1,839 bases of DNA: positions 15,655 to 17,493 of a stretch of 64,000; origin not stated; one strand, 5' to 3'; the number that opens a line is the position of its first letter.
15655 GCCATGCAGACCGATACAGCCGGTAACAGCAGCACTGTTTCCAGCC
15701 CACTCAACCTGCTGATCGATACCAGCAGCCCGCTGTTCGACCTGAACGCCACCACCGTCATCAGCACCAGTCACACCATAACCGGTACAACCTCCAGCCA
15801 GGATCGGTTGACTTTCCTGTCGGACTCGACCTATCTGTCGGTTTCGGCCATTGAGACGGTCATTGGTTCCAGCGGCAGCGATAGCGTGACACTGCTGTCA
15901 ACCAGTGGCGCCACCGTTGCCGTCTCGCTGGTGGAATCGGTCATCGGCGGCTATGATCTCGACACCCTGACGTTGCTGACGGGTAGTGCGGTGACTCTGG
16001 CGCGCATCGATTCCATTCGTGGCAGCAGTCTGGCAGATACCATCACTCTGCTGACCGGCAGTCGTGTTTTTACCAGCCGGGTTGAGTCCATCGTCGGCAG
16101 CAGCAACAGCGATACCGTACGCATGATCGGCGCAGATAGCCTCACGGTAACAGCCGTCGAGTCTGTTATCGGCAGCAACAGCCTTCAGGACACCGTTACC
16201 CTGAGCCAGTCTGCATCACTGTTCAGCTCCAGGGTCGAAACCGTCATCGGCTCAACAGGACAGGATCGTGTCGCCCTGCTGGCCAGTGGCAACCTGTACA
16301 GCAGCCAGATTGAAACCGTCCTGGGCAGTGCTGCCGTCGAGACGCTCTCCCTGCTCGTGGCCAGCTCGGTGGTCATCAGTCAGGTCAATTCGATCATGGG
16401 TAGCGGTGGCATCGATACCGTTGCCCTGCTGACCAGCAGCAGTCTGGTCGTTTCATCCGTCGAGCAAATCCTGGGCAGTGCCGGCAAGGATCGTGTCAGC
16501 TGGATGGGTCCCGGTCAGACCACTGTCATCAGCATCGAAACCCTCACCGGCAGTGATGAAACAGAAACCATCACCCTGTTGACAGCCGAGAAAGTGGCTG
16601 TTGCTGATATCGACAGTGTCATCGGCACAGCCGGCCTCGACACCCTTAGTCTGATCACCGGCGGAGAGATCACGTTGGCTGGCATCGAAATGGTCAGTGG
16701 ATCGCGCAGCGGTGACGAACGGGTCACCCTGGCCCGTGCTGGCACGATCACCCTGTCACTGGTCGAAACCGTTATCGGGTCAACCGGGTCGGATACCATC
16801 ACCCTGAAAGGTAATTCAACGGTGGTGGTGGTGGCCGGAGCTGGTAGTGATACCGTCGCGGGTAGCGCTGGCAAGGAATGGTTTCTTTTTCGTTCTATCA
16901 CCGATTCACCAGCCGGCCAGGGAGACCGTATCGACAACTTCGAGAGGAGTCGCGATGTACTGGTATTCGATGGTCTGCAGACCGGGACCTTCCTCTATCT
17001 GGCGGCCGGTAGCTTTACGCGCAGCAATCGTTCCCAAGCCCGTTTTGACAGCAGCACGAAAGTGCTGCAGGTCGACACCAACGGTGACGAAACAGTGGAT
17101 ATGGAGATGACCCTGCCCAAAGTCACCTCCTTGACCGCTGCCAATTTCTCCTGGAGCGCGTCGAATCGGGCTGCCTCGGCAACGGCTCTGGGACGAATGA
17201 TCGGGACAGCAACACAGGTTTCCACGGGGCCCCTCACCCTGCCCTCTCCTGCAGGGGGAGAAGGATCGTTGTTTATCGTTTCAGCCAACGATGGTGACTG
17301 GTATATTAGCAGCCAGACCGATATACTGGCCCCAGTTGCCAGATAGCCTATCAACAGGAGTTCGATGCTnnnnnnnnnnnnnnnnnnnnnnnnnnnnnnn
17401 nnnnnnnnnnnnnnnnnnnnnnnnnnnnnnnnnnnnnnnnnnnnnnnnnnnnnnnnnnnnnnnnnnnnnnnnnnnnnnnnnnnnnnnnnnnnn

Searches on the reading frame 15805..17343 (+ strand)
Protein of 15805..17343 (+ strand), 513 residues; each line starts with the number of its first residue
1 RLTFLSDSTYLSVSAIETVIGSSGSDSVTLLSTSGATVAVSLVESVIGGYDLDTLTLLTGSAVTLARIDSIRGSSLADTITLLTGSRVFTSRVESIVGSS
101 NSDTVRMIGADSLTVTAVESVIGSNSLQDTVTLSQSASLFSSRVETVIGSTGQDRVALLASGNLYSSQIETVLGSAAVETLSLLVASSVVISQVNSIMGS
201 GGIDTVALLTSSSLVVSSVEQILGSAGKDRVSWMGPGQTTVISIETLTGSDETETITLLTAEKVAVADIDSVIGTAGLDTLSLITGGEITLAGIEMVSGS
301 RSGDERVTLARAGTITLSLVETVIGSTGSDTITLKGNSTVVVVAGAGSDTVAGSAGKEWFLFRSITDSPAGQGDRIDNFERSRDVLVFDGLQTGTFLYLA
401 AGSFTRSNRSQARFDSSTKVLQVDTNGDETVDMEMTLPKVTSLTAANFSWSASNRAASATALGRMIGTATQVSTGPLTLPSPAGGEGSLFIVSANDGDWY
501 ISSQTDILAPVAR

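Call 19: search_protein_families(library=pfam, proteins=[window:15805-17343:+], max_evalue=10)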
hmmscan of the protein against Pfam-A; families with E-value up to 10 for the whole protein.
window:15805-17343:+ (513 aa): 3 families
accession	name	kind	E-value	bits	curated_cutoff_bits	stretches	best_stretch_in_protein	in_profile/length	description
PF08548.17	Peptidase_M10_C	-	1.7e-05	25.1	20.7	1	319-436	80-180/193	Peptidase M10 serralysin C terminal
PF00353.25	HemolysinCabind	-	0.00022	21.6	23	1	343-356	10-23/36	RTX calcium-binding nonapeptide repeat (4 copies)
PF07273.18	DUF1439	-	6.5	7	25.9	0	314-348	29-63/152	Protein of unknown function (DUF1439)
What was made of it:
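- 16795..17346 (+): ORF1 tail: a short canonical RTX stretch (PF00353 match at about aa 4561-4574), a Peptidase_M10_C-like module and the C-terminus. call 19 (PF08548 E 1.7e-5; PF00353 E 2.2e-4)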
